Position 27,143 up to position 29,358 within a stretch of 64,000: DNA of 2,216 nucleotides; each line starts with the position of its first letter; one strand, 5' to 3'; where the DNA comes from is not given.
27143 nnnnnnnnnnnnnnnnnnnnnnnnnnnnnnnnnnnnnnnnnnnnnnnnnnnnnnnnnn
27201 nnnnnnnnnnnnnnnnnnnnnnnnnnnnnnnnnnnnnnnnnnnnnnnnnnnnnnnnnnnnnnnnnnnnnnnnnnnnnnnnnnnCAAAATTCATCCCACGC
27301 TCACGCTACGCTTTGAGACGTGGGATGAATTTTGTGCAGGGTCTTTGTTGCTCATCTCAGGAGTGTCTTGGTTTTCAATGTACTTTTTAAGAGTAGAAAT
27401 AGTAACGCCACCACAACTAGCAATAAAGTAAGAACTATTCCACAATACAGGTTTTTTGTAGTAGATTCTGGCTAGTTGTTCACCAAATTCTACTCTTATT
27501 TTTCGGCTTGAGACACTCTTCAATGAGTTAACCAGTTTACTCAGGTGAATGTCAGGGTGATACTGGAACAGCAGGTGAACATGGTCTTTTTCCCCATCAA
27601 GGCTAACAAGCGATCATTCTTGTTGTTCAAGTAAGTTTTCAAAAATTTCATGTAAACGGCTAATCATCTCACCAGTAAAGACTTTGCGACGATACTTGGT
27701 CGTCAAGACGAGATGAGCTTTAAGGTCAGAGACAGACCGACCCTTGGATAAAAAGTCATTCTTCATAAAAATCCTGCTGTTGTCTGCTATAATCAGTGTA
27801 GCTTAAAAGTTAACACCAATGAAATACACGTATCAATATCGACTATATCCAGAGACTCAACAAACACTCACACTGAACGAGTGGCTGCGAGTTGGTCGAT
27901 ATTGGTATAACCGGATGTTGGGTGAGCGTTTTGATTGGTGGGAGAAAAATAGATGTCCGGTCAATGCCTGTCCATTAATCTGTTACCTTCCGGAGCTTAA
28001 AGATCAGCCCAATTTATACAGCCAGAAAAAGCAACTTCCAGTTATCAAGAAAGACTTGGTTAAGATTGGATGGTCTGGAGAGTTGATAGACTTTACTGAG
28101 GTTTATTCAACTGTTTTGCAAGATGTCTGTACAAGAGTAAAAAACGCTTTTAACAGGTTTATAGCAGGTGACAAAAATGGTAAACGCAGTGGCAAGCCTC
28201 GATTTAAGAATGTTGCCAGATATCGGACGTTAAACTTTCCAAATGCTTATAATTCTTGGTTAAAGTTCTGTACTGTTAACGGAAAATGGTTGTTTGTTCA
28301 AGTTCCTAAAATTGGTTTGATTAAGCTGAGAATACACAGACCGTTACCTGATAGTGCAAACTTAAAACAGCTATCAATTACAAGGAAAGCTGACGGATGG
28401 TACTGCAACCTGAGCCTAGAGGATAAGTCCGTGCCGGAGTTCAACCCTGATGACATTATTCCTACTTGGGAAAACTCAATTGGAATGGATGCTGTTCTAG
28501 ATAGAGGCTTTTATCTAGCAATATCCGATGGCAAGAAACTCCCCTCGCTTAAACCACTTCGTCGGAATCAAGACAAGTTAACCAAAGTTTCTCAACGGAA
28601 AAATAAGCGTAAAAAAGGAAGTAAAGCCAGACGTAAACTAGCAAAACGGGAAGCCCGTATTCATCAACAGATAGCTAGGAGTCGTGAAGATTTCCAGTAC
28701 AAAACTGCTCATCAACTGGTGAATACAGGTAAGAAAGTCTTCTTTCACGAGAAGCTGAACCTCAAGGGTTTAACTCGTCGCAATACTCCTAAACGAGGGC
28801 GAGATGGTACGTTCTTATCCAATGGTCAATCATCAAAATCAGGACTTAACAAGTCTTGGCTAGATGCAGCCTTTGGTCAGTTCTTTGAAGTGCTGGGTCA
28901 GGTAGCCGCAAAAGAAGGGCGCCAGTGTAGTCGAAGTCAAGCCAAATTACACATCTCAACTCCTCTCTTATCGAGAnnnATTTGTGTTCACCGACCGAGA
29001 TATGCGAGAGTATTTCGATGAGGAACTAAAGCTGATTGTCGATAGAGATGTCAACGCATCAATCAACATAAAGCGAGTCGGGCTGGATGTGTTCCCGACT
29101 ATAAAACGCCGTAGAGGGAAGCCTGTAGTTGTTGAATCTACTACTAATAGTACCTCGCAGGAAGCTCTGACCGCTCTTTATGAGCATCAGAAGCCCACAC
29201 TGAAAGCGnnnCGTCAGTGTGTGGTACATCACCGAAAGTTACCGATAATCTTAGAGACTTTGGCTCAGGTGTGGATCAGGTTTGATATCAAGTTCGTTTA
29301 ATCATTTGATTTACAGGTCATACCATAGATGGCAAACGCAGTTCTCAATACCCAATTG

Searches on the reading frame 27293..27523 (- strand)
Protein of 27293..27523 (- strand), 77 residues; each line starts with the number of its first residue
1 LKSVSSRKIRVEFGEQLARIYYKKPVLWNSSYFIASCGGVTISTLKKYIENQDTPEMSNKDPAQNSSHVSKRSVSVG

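Call 37: search_protein_families(library=pfam, proteins=[window:27293-27523:-], max_evalue=0.01)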
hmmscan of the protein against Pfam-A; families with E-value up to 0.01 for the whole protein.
window:27293-27523:- (77 aa): 1 family
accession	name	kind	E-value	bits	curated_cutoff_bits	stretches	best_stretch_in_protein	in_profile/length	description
PF01797.21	Y1_Tnp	-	1.3e-11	45.1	23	1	1-52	72-121/121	Transposase IS200 like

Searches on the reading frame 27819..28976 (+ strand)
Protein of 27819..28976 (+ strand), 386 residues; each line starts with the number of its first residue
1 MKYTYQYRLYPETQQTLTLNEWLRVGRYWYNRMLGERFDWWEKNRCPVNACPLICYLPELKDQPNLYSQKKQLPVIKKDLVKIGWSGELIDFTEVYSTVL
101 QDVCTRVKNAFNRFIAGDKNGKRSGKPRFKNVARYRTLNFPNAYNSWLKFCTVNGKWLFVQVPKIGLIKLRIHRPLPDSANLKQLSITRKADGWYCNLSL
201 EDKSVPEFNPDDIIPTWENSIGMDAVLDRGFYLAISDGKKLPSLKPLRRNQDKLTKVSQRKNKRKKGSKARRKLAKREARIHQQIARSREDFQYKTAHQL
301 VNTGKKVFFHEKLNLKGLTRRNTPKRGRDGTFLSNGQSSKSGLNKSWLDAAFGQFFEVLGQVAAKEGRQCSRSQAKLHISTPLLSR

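Call 37: search_protein_families(library=pfam, proteins=[window:27819-28976:+], max_evalue=0.01)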
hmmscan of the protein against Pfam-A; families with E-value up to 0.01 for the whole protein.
window:27819-28976:+ (386 aa): 2 families
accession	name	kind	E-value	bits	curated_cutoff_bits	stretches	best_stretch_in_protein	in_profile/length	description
PF01385.25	OrfB_IS605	-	6.7e-11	42.9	30.5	1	233-320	29-118/120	Probable transposase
PF12323.14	HTH_OrfB_IS605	-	8e-10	38.5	21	1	1-45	1-46/47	Helix-turn-helix domain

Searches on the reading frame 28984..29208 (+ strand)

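Call 37: search_protein_families(library=pfam, proteins=[window:28984-29208:+], max_evalue=0.01)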
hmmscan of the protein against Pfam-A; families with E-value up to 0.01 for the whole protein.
window:28984-29208:+ (75 aa): 1 family
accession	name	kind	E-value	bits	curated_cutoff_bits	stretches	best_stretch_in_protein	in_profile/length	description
PF07282.18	Cas12f1-like_TNB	-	0.0031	18.1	26.3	0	8-29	39-60/60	Cas12f1-like, TNB domain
